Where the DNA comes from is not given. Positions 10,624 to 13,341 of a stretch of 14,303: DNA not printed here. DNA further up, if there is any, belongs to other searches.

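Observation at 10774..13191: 805-aa acidic coiled-coil protein of unknown function between nadC and ampD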

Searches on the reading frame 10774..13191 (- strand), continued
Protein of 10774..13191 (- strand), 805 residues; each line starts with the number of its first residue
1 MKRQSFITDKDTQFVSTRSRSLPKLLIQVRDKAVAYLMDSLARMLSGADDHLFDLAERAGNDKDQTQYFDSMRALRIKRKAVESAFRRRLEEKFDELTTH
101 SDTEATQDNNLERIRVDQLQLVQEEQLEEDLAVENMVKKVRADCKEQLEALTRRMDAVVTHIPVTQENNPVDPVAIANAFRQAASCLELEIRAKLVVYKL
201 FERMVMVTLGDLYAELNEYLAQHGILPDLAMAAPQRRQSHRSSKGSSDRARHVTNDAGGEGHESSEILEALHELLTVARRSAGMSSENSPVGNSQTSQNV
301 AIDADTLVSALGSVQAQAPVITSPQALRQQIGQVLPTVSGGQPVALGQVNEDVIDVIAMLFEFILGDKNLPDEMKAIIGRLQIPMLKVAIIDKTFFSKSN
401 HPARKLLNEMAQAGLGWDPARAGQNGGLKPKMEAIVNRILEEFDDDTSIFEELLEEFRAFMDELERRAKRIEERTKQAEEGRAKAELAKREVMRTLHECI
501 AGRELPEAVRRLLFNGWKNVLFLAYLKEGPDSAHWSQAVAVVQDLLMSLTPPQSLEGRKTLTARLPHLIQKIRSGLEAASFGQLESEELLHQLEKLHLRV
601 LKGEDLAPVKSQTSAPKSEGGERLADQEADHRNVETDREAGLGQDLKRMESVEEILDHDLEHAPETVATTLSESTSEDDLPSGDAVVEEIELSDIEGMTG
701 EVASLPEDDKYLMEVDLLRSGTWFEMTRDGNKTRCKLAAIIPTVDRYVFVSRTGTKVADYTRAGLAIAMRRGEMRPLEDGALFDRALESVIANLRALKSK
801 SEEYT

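Call 19: find_related_loci(query=A1, collection=genome_contigs, flank=6000)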
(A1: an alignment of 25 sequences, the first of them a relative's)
Query A1 (805 aa) in genome_contigs; peptide patterns used: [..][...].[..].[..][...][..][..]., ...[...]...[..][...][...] (x = any residue, [..] = any of these).
600 stretches matched a pattern (row limit reached: there are more); 588 encode a relative of the query (tblastn E <= 1e-3); the best 80 are kept; 80 distinct loci.
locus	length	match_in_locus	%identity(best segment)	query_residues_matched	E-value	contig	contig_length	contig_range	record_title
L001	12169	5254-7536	41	20-802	4e-165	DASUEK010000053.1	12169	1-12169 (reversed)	MAG TPA_asm: Permianibacter sp. isolate SMAG_U1351 k141_1154343, whole genome shotgun sequence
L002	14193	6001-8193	39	16-799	1e-158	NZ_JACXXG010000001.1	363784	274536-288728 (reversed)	Stutzerimonas kunmingensis strain 28M-8 NODE_1_length_363784_cov_49.7061, whole genome shotgun sequence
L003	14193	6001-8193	39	16-799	3e-158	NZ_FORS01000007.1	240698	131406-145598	Stutzerimonas kunmingensis strain DSM 25974, whole genome shotgun sequence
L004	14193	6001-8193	40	22-799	7e-158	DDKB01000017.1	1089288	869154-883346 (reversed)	MAG TPA_asm: Stutzerimonas stutzeri isolate UBA2609 UBA2609_contig_16, whole genome shotgun sequence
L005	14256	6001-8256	41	22-798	2e-156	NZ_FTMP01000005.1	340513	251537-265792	Aquipseudomonas alcaligenes strain RU36E, whole genome shotgun sequence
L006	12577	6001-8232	40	22-798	2e-156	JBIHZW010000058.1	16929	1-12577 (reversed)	MAG: Pseudomonas sp. isolate ME2000-03-30D8pf_3300042899_group1_bin22 Rohwer_bin2454_scaffold_1475_c1, whole genome shot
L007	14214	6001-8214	40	22-798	3e-156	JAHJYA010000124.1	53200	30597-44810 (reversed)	MAG: Gammaproteobacteria bacterium isolate UMS_A.mb.24 UMS_A.mb.24_k119_523179, whole genome shotgun sequence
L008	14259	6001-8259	39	22-798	4e-156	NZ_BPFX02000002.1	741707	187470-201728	Pseudomonas paralcaligenes strain MRCP1333 NODE_2, whole genome shotgun sequence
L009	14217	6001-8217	39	22-798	1e-155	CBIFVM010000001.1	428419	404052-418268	MAG TPA_asm: uncultured Pseudomonas sp. isolate ERR14720252_binner12_Refined_13 genome assembly, contig: ERZ27336788.1,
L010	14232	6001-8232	40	22-798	1e-155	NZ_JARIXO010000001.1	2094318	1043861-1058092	Pseudomonas sp. 1928-m scaffold1.1, whole genome shotgun sequence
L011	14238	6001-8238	39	22-798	3e-155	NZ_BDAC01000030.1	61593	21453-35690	Pseudomonas indica NBRC 103045, whole genome shotgun sequence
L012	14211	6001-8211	41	22-799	4e-155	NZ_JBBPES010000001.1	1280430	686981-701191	Pseudomonas sp. XK-1 Scaffold1, whole genome shotgun sequence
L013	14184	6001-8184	39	22-801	3e-155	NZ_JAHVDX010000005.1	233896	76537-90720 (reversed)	Stutzerimonas chloritidismutans strain SA195 Indigo54_contig_5, whole genome shotgun sequence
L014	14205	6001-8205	39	22-800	3e-155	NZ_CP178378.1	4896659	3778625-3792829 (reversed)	Pseudomonas sp. YJ42 chromosome, complete genome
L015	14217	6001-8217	39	22-798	2e-155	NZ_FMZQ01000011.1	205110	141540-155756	Ectopseudomonas chengduensis strain DSM 26382, whole genome shotgun sequence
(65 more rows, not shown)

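Call 24: search_solved_structures(query=A1, max_evalue=1)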
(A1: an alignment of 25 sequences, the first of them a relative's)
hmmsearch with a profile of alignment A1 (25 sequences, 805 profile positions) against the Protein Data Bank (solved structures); distinct sequences matched with E-value up to 1: 0.

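Call 32: predict_structure(alignment_id=A1)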
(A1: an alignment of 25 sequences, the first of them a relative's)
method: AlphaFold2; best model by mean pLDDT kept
length: 805 residues; sequences in the alignment: 25
mean_pLDDT: 73.5   pTM: 0.38
mean pLDDT of the five models: 73.5, 71.8, 69.8, 67.7, 67.6
residues with pLDDT >= 90: 279; 70-90: 265; 50-70: 71; < 50: 190
segments of 3 or more residues with pLDDT < 50: 1-22, 101-121, 235-264, 281-299, 339-341, 609-646, 656-705
pLDDT, mean of each block of 10 residues (from residue 1): 29 28 74 93 92 92 92 93 93 79 43 41 75 92 89 85 83 94 88 92 93 91 76 46 33 32 50 55 39 39 78 78 75 65 61 80 85 90 89 84 92 81 68 92 87 94 87 84 92 94 87 94 94 94 92 86 91 93 91 91 70 33 36 41 48 46 34 29 32 33 50 88 88 90 89 87 91 82 68 78 60
secondary structure, 60 per line:
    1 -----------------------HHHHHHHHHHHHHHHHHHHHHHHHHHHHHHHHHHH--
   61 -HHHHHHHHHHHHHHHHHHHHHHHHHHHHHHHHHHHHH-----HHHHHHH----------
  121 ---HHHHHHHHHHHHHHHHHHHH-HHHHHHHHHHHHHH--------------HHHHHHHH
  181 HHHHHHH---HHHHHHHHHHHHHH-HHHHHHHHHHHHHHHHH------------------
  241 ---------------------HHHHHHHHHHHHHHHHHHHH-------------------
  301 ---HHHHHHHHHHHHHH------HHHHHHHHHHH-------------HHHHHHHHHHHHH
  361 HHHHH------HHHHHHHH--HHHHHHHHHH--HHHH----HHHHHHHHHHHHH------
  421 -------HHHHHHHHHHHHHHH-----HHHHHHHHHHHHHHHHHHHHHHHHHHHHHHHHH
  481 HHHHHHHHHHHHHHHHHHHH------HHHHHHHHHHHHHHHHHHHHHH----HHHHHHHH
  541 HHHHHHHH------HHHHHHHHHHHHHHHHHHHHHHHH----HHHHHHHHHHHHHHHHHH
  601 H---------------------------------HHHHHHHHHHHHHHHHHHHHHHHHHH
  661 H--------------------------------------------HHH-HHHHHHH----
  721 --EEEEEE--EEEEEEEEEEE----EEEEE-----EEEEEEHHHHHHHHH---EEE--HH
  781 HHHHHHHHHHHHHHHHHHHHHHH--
elements in order (helices of 4 or more, strands of 3 or more residues): H24-58 H62-98 H104-110 H124-143 H145-158 H173-187 H191-204 H206-222 H262-281 H304-317 H324-334 H348-365 H372-379 H382-391 H394-397 H402-414 H428-442 H448-500 H507-528 H533-548 H555-578 H583-601 H635-661 H710-716 E723-728 E731-741 E746-750 E756-761 H762-770 E774-776 H779-803

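Call 34: search_protein_representatives(alignment_id=A1)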
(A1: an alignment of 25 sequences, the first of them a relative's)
Query: 25 sequences, 805 profile positions. Proteins with E-value up to 0.001 (for the whole library): 9219; up to 1e-10: 7396; up to 1e-30: 4404. The best 150 are listed.
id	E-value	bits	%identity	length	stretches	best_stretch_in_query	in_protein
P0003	0.0e+00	1156.9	-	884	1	1-804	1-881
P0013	0.0e+00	1057.6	-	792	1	8-804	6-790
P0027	0.0e+00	1057.0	-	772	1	1-800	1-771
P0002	0.0e+00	1055.7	-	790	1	19-804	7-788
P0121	4.5e-289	977.7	-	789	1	1-803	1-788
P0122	1.3e-285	966.3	-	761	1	1-800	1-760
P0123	6.8e-268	907.7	-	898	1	19-803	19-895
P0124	3.1e-253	859.2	-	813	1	1-798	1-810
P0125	3.5e-249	845.8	-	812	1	17-801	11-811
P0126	2.7e-245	832.9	-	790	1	2-801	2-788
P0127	4.1e-245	832.3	-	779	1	22-803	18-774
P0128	1.8e-242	823.6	-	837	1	22-801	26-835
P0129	2.9e-242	822.9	-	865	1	6-800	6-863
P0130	9.9e-242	821.1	-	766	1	25-800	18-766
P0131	9.9e-242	821.1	-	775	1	1-801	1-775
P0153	2.5e-222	757.0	-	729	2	29-622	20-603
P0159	2.2e-219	747.2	-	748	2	22-624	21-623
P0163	9.8e-218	741.8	-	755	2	5-653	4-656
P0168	6.4e-217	739.1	-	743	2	26-639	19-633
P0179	4.4e-213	726.4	-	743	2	11-624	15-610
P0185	3.1e-211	720.3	-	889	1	25-800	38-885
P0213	9.1e-204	695.6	-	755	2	27-624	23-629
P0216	2.1e-203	694.3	-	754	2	26-627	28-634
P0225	5.0e-201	686.5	-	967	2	107-800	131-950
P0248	2.3e-195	667.8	-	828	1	16-796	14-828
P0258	4.3e-192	657.0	-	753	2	27-635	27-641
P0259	7.5e-192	656.2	-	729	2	20-619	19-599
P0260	9.4e-192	655.8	-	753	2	19-652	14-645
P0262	9.9e-192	655.8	-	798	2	20-646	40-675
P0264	1.2e-190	652.2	-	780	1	15-797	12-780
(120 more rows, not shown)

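Call 35: fold_search(model_id=the predicted structure, library=pdb)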
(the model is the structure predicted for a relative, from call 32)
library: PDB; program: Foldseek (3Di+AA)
matches with E <= 10: 321; with E <= 0.001: 0
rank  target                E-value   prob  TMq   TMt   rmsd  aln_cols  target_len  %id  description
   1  9f0x_H                1.6e-01  1.00  0.07  0.20   4.9        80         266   15  CryoEM structure of the F plasmid relaxosome in its pre-initiation state, derived from the ds-27_+143-R Locally-refine (released 2025-06-04)
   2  7ux1_A                1.6e-01  0.12  0.09  0.10  32.4       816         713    9  EcMscK in an Open Conformation (released 2022-11-23)
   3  4l0j                  4.5e-01  1.00  0.07  0.23   2.8        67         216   13  Structure of a translocation signal domain mediating conjugative transfer by type IV secretion systems (released 2013-06-19)
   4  7lky_A                5.1e-01  0.99  0.06  0.57   3.5        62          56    6  Crystal Structure of PHF1 Tudor domain in complex with a peptidomimetic ligand UNC6641 (released 2021-12-15)
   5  7nhn_X                5.5e-01  0.90  0.05  0.37   7.7        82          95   12  VgaL, an antibiotic resistance ABCF, in complex with 70S ribosome from Listeria monocytogenes (released 2021-05-05)
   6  9f0z_H                6.1e-01  1.00  0.07  0.10   2.8        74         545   12  CryoEM structure of the F plasmid relaxosome with truncated TraI1-863 in its TE mode, derived from the ss-27_+8ds+9_+1 (released 2025-06-04)
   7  8h43_C                6.1e-01  0.98  0.06  0.58   3.5        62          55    6  Crystal structure of PHF1 Tudor domain in complex with hit 1 (released 2023-10-18)
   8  4a4e_MODEL_1_A        6.6e-01  0.98  0.06  0.55   3.2        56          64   14  Solution structure of SMN Tudor domain in complex with symmetrically dimethylated arginine (released 2011-11-30)
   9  6wav_A                6.9e-01  0.97  0.06  0.55   3.5        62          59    6  Crystal structure of PHF1 in complex with H3K36me3 substitution (released 2020-08-26)
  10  6wau_A                7.5e-01  0.99  0.06  0.62   3.2        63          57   10  Complex structure of PHF19 (released 2020-08-26)
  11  6wau_D                7.5e-01  0.99  0.06  0.60   3.3        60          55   10  Complex structure of PHF19 (released 2020-08-26)
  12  8h43_B                7.5e-01  0.96  0.06  0.55   3.3        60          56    7  Crystal structure of PHF1 Tudor domain in complex with hit 1 (released 2023-10-18)
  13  6wav_C                7.9e-01  0.97  0.06  0.55   3.5        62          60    6  Crystal structure of PHF1 in complex with H3K36me3 substitution (released 2020-08-26)
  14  3pnw_O                8.2e-01  0.99  0.06  0.65   3.1        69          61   10  Crystal Structure of the tudor domain of human TDRD3 in complex with an anti-TDRD3 FAB (released 2010-12-01)
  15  4hcz_B                8.2e-01  0.96  0.06  0.57   3.6        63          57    6  PHF1 Tudor in complex with H3K36me3 (released 2012-11-14)
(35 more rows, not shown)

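Call 42: find_encoding_contigs(protein=P0262, flank=5000, max_places=2)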
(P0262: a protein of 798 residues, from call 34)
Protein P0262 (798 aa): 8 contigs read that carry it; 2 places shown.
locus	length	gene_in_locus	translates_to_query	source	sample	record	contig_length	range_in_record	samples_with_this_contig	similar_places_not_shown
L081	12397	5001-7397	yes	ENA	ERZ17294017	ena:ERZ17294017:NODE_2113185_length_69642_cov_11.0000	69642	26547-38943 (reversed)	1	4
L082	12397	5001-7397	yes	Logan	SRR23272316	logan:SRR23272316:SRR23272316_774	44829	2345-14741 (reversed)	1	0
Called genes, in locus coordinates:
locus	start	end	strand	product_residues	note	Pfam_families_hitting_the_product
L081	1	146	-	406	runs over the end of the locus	PF28597:T2SSF_N, PF00482:T2SSF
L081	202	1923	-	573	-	PF05157:MshEN, PF00437:T2SSE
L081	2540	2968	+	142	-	PF07963:N_methyl, PF00114:Pilin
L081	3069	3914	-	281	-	PF02749:QRPTase_N, PF01729:QRPTase_C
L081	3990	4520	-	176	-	PF13650:Asp_protease_2, PF13975:gag-asp_proteas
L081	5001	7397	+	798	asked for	PF07793:DUF1631, PF26671:DUF1631_2nd, PF26672:DUF1631_3rd, PF26670:DUF1631_C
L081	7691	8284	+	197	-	PF01510:Amidase_2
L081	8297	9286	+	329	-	PF17113:AmpE (faint)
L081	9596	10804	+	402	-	PF07992:Pyr_redox_2, PF00070:Pyr_redox (faint)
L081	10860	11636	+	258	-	PF22624:AASDHPPT_N, PF01648:ACPS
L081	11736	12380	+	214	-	PF01625:PMSR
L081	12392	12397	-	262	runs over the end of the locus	PF04452:Methyltrans_RNA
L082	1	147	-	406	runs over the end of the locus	PF28597:T2SSF_N, PF00482:T2SSF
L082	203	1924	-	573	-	PF05157:MshEN, PF00437:T2SSE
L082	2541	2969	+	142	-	PF07963:N_methyl, PF00114:Pilin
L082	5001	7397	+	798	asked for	PF07793:DUF1631, PF26671:DUF1631_2nd, PF26672:DUF1631_3rd, PF26670:DUF1631_C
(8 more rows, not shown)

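Call 43: find_encoding_contigs(protein=P0260, flank=5000, max_places=2)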
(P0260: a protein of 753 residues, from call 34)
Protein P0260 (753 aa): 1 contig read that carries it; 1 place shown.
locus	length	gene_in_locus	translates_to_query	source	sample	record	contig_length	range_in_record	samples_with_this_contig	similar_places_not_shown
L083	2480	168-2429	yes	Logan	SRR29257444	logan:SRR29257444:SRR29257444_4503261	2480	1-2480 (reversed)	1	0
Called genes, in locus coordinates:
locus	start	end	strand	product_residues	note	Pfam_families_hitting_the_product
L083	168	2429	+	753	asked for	PF07793:DUF1631, PF26671:DUF1631_2nd, PF26672:DUF1631_3rd, PF26670:DUF1631_C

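Call 44: find_encoding_contigs(protein=P0248, flank=5000, max_places=1)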
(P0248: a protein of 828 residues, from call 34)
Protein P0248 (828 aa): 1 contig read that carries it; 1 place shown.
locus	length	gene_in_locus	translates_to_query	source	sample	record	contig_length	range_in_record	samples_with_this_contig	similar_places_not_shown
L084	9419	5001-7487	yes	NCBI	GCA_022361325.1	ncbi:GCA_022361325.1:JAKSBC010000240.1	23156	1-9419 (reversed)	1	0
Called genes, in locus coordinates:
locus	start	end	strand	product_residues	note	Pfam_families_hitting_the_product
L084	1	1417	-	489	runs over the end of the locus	PF00083:Sugar_tr (faint), PF07690:MFS_1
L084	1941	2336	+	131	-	PF13473:Cupredoxin_1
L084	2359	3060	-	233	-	PF02834:LigT_PEase, PF13563:2_5_RNA_ligase2, PF02834:LigT_PEase (weak)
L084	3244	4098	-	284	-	PF02749:QRPTase_N, PF01729:QRPTase_C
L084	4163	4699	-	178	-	PF13650:Asp_protease_2, PF13975:gag-asp_proteas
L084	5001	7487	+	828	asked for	PF07793:DUF1631, PF26671:DUF1631_2nd, PF26672:DUF1631_3rd, PF26670:DUF1631_C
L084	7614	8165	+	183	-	PF01510:Amidase_2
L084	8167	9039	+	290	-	-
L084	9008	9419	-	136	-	PF07348:Syd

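Call 45: find_encoding_contigs(protein=P0259, flank=5000, max_places=1)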
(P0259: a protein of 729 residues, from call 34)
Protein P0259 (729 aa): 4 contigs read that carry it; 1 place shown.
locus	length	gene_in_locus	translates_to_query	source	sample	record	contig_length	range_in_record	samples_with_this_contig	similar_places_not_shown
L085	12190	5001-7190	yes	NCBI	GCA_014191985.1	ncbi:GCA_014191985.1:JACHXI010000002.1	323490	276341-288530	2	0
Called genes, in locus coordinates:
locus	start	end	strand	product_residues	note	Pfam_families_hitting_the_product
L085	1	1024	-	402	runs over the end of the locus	PF03969:AFG1_ATPase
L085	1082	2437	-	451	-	PF00579:tRNA-synt_1b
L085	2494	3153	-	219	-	PF02129:Peptidase_S15, PF00561:Abhydrolase_1, PF07859:Abhydrolase_3 (faint), PF12146:Hydrolase_4, PF00975:Thioesterase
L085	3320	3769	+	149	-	-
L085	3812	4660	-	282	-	PF02749:QRPTase_N, PF01729:QRPTase_C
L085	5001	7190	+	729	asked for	PF07793:DUF1631, PF26671:DUF1631_2nd, PF26672:DUF1631_3rd, PF26670:DUF1631_C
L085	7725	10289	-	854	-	PF02861:Clp_N, PF23569:NBD_SMAX1 (weak), PF00004:AAA, PF17871:AAA_lid_9, PF00004:AAA, PF07724:AAA_2, PF07728:AAA_5, PF10431:ClpB_D2-small, +9 more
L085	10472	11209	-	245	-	PF02578:Cu-oxidase_4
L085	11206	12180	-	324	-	PF01479:S4 (weak), PF00849:PseudoU_synth_2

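Call 46: find_encoding_contigs(protein=P0185, flank=5000, max_places=1)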
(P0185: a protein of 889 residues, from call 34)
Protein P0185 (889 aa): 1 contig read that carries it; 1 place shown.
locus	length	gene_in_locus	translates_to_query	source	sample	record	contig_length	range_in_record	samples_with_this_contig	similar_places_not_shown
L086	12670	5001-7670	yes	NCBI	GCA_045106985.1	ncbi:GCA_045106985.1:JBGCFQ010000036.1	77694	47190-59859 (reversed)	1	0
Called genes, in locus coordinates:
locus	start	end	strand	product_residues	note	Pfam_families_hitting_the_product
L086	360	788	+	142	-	PF07963:N_methyl, PF00114:Pilin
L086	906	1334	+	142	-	PF07963:N_methyl, PF00114:Pilin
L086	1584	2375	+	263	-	PF01026:TatD_DNase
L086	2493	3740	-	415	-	PF11871:DUF3391, PF13487:HD_5, PF01966:HD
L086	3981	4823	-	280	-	PF02749:QRPTase_N, PF01729:QRPTase_C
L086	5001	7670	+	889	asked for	PF07793:DUF1631, PF26671:DUF1631_2nd, PF26672:DUF1631_3rd, PF26670:DUF1631_C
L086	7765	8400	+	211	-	PF01510:Amidase_2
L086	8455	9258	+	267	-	PF17113:AmpE (weak)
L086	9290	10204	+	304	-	PF00480:ROK, PF02685:Glucokinase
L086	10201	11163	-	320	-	PF02558:ApbA, PF08546:ApbA_C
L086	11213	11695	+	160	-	PF04461:YajQ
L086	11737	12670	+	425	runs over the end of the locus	PF07690:MFS_1, PF13000:Acatn, PF07690:MFS_1 (weak)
